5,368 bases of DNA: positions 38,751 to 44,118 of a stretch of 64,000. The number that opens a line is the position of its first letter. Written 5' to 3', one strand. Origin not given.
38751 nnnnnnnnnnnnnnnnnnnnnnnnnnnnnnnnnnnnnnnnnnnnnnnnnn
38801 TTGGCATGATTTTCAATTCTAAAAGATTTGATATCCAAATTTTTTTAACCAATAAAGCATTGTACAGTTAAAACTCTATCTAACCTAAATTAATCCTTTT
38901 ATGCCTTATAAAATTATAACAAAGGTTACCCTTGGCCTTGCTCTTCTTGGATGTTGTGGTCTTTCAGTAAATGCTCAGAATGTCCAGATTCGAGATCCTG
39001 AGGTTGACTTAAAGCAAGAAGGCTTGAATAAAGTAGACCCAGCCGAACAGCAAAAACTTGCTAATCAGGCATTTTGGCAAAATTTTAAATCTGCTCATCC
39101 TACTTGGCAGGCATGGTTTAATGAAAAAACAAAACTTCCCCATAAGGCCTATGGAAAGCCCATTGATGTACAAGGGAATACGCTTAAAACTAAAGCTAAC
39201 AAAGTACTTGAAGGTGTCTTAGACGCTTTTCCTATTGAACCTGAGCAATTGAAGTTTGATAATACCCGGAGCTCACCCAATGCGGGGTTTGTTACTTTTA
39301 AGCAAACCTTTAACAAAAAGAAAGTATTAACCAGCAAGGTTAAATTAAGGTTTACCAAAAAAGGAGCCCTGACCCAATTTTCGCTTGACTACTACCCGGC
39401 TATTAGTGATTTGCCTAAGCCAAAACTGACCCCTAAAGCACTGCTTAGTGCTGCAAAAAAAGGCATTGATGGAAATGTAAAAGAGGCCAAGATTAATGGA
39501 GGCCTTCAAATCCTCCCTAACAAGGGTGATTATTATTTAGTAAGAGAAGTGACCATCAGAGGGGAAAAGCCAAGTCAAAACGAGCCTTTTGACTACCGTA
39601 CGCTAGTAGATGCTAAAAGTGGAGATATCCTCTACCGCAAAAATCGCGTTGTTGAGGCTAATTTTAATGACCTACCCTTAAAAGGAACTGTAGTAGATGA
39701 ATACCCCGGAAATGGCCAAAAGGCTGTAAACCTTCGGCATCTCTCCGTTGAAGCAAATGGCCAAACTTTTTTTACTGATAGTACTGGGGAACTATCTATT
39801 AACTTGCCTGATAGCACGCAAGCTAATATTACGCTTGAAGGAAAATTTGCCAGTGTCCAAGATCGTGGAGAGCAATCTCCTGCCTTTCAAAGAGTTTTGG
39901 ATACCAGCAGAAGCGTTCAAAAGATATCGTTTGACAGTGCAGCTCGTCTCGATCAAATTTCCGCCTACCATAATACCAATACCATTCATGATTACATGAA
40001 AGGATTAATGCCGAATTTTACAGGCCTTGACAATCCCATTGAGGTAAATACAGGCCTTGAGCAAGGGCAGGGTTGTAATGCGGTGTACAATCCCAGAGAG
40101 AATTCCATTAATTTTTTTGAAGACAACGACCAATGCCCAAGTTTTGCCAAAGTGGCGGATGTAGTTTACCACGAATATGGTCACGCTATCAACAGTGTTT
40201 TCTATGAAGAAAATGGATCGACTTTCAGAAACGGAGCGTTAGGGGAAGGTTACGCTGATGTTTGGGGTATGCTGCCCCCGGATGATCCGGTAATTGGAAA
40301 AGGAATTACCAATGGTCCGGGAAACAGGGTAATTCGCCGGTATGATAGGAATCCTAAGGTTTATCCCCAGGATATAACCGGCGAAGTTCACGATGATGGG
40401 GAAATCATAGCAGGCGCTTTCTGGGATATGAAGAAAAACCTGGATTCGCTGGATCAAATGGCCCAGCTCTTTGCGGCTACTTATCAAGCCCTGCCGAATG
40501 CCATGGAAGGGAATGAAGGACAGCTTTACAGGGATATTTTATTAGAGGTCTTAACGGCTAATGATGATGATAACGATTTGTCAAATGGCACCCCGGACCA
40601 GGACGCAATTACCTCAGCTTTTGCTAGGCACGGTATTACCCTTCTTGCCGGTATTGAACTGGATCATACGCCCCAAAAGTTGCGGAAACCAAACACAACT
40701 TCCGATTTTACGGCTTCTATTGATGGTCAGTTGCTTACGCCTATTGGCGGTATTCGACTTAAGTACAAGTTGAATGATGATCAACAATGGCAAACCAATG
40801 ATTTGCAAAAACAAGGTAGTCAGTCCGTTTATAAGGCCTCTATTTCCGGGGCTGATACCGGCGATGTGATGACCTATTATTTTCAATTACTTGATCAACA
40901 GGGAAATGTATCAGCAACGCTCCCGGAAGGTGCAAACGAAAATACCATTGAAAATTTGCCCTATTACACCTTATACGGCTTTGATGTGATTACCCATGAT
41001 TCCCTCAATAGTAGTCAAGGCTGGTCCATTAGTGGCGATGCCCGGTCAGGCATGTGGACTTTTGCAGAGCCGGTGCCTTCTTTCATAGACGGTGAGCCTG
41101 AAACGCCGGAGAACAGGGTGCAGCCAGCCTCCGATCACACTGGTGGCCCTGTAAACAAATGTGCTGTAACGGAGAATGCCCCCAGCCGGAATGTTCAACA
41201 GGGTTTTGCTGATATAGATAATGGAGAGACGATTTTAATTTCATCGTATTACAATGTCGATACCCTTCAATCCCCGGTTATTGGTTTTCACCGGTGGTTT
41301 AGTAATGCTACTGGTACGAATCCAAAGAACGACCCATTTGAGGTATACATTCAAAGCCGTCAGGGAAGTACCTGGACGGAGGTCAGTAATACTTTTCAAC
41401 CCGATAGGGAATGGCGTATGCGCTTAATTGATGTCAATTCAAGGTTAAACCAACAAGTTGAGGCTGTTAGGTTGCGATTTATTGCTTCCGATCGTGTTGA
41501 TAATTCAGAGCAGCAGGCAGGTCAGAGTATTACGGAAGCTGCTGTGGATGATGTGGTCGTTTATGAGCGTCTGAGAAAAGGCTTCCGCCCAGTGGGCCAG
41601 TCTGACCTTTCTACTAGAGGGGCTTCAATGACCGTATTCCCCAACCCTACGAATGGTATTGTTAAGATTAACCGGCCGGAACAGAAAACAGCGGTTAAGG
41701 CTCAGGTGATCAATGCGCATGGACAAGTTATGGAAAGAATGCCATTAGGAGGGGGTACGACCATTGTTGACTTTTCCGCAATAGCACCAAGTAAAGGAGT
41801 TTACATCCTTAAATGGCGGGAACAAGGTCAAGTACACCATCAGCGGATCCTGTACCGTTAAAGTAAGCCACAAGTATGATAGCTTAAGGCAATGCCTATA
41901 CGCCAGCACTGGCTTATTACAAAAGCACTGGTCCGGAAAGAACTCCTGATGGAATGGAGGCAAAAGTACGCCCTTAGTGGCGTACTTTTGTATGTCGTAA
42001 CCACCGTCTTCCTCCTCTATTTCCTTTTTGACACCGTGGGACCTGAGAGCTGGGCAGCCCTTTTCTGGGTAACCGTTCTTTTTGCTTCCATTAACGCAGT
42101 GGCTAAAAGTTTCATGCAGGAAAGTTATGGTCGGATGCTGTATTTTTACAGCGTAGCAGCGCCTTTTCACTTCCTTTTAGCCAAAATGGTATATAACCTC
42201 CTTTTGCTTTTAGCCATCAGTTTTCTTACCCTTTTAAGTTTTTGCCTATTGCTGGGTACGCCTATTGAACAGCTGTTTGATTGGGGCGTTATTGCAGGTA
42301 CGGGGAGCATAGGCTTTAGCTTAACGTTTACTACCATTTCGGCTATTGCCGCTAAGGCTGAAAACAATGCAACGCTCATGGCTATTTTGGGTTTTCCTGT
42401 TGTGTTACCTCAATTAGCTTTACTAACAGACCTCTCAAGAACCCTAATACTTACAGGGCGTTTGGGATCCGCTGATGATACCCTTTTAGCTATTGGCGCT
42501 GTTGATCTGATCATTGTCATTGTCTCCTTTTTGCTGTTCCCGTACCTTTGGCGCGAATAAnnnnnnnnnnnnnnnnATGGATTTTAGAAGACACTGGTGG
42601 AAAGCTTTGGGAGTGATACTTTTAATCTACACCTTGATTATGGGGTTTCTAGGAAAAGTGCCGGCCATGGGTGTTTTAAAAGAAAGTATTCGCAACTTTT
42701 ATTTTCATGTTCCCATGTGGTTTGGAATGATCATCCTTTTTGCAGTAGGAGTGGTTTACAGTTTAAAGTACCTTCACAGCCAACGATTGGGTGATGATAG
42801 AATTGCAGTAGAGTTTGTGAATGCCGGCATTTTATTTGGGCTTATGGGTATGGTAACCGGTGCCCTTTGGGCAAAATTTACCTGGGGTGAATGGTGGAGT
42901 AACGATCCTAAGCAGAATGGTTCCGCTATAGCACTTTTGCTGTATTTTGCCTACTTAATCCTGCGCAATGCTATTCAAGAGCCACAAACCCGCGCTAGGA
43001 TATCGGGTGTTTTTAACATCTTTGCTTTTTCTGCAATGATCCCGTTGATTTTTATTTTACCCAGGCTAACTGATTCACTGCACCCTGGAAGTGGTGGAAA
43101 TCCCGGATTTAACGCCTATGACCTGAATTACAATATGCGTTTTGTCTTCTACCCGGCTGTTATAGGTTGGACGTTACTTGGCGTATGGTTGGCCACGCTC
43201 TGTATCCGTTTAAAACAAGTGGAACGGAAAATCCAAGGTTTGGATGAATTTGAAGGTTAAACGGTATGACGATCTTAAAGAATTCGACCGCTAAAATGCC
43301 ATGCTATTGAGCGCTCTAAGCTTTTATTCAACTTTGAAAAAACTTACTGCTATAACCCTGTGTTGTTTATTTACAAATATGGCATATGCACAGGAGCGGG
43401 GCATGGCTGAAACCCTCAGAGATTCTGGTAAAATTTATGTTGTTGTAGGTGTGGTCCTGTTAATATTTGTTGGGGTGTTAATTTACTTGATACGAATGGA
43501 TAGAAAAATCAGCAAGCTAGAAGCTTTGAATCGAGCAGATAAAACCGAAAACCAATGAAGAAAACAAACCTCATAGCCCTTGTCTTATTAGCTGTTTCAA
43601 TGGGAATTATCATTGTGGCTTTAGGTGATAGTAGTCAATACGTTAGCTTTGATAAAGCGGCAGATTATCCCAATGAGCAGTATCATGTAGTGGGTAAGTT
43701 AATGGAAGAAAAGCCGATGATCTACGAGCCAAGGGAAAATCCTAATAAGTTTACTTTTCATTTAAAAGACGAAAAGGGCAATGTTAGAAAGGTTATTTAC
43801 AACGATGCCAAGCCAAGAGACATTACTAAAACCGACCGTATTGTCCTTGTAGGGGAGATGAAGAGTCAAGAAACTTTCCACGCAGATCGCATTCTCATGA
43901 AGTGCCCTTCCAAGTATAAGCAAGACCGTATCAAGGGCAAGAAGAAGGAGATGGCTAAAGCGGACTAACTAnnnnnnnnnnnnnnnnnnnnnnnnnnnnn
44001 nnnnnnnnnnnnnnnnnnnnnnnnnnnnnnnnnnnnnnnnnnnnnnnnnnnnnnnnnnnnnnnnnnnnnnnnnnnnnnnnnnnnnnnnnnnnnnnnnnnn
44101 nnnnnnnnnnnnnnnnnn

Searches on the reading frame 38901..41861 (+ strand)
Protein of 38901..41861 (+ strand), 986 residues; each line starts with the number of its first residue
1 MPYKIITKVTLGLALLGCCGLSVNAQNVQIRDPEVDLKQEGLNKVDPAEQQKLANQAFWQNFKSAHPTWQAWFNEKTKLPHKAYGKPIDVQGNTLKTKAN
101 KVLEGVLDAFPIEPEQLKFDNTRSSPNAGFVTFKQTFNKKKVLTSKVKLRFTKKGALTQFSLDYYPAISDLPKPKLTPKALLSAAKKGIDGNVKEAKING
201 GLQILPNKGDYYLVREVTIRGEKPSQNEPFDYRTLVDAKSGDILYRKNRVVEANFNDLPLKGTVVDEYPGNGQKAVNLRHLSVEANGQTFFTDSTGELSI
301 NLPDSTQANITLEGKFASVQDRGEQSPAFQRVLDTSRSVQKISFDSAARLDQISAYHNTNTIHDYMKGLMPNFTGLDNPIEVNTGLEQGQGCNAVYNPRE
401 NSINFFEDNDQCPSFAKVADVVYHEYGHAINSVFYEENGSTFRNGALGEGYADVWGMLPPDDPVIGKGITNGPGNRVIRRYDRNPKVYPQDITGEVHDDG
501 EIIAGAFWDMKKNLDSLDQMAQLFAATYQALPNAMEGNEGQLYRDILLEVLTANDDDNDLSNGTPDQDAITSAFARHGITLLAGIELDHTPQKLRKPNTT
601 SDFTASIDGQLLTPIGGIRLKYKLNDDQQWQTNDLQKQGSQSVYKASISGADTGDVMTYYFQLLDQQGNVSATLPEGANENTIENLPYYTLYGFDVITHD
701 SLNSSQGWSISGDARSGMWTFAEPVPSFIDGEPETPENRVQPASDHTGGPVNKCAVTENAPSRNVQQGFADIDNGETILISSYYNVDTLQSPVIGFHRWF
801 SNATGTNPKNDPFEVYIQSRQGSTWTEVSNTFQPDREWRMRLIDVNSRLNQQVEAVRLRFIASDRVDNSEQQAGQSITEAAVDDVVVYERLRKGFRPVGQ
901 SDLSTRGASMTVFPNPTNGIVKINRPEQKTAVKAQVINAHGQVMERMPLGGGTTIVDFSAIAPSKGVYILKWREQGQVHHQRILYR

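Call 79: search_protein_families(library=pfam, proteins=[window:38901-41861:+], max_evalue=0.0001)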
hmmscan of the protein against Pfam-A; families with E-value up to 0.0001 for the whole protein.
window:38901-41861:+ (986 aa): 1 family
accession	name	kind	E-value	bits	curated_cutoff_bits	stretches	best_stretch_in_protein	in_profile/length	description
PF18962.6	Por_Secre_tail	-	2.3e-07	31.5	27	1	912-981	1-71/75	Secretion system C-terminal sorting domain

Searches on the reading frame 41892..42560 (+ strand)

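Call 58: search_protein_families(library=pfam, proteins=[window:41892-42560:+], max_evalue=0.001)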
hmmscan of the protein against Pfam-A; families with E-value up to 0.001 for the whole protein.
window:41892-42560:+ (222 aa): 1 family
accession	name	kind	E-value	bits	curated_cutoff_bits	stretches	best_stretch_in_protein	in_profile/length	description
PF03379.19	CcmB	-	5.6e-06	26.4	24.9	1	12-208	3-204/215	CcmB protein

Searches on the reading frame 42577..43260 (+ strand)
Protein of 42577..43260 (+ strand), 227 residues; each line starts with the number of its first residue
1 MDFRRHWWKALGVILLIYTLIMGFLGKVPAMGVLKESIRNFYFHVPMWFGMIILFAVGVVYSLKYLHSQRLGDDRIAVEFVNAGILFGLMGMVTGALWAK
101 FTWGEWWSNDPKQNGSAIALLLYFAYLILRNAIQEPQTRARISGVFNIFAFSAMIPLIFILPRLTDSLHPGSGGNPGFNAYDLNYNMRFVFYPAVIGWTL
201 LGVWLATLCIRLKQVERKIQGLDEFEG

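Call 58: search_protein_families(library=pfam, proteins=[window:42577-43260:+], max_evalue=0.001)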
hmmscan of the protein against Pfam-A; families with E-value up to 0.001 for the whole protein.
window:42577-43260:+ (227 aa): 1 family
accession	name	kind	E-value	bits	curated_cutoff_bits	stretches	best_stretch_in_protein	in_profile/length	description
PF01578.25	Cytochrom_C_asm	-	9.6e-18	65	29.9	1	33-159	64-201/212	Cytochrome C assembly protein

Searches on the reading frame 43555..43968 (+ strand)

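Call 58: search_protein_families(library=pfam, proteins=[window:43555-43968:+], max_evalue=0.001)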
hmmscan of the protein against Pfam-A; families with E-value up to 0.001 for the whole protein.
window:43555-43968:+ (137 aa): 1 family
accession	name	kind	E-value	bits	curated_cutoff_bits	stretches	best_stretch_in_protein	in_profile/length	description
PF03100.22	CcmE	-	7e-12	46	24.6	1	37-123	16-98/99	CcmE domain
